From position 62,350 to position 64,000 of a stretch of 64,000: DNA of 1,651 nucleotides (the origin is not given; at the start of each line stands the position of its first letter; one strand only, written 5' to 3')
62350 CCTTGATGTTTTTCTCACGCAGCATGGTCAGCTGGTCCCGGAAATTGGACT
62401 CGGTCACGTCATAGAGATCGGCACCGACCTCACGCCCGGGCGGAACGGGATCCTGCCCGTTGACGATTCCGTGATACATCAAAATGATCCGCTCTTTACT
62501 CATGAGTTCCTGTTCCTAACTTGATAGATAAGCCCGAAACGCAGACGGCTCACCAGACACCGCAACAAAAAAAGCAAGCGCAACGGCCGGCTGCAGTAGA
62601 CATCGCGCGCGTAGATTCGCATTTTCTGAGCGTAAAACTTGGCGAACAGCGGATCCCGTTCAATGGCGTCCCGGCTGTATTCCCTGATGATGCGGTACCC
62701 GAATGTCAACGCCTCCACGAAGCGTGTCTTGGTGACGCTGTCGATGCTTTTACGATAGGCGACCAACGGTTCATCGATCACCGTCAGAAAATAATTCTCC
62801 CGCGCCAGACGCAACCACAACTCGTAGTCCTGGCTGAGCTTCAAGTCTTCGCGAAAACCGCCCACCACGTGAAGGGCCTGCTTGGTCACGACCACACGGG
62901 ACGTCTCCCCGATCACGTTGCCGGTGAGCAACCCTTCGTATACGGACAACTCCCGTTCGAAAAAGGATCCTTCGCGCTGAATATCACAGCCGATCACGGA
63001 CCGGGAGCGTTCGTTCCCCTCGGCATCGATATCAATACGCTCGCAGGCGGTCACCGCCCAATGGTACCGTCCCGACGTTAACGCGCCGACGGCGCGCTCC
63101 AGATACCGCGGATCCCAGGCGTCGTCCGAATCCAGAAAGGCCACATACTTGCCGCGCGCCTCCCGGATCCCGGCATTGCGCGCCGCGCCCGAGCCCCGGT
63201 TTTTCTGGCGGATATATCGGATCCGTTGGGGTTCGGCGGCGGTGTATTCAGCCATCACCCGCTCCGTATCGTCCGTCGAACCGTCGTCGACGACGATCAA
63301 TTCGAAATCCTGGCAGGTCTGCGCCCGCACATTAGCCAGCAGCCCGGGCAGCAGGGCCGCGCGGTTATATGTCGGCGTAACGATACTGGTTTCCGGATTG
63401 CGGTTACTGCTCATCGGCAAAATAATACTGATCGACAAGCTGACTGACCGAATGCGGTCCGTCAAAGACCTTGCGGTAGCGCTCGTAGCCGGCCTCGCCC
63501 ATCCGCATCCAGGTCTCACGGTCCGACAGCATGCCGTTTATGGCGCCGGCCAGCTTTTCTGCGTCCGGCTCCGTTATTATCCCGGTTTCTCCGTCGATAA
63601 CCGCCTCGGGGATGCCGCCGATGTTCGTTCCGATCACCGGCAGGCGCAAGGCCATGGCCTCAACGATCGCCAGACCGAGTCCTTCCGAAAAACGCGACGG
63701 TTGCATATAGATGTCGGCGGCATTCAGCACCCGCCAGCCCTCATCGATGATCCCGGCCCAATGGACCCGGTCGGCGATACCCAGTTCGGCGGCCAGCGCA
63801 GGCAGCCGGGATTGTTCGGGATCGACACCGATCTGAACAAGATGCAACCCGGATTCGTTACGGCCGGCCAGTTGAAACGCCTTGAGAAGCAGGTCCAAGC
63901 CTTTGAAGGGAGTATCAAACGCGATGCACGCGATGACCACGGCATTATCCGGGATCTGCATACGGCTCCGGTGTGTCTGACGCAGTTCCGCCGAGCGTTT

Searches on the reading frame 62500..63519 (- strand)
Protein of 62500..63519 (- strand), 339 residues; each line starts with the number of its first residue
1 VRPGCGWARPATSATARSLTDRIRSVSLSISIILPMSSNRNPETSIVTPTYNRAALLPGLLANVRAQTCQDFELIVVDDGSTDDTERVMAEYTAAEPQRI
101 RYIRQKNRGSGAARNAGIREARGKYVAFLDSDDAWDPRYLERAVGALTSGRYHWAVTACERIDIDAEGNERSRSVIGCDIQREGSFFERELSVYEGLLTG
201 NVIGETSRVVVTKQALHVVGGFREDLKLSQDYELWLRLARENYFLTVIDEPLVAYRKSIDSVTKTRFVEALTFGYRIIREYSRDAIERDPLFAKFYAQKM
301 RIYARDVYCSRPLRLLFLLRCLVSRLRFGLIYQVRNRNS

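Call 108: search_protein_families(library=pfam, proteins=[window:62500-63519:-], max_evalue=0.0001)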
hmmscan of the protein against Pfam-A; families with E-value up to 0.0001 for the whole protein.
window:62500-63519:- (339 aa): 4 families
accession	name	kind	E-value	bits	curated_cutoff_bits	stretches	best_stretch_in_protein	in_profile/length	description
PF00535.33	Glycos_transf_2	-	1.9e-38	132.5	23.3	1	45-180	1-132/168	Glycosyl transferase family 2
PF10111.15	Glyco_tranf_2_2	-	2.9e-19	70.1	27.3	1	64-263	19-223/276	Glycosyltransferase like family 2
PF13641.12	Glyco_tranf_2_3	-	1.9e-16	61.2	27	1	42-241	1-197/230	Glycosyltransferase like family 2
PF13632.12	Glyco_trans_2_3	-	4.8e-06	27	27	1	125-322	1-160/198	Glycosyl transferase family group 2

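Call 115: find_encoding_contigs(protein=window:62500-63519:-, flank=10000, max_places=1)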
Protein window:62500-63519:- (339 aa): no gene with exactly this product is on record in the collection.

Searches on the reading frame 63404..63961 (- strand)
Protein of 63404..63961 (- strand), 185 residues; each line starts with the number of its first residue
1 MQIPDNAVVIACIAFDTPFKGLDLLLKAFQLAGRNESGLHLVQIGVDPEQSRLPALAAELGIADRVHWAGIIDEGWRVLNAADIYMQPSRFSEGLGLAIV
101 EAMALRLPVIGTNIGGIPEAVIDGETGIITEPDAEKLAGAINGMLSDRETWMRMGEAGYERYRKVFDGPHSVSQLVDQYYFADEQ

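Call 108: search_protein_families(library=pfam, proteins=[window:63404-63961:-], max_evalue=0.0001)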
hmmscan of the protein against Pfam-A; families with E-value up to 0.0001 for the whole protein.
window:63404-63961:- (185 aa): 3 families
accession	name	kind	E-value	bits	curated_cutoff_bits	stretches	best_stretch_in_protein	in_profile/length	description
PF00534.26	Glycos_transf_1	-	2.2e-34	118.9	26.4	1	3-161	11-172/172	Glycosyl transferases group 1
PF13692.12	Glyco_trans_1_4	-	3.1e-30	105.7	27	1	12-147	7-142/142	Glycosyl transferases group 1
PF20706.3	GT4-conflict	-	1.1e-06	28.4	26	1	16-174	208-370/385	Family 4 Glycosyltransferase in conflict systems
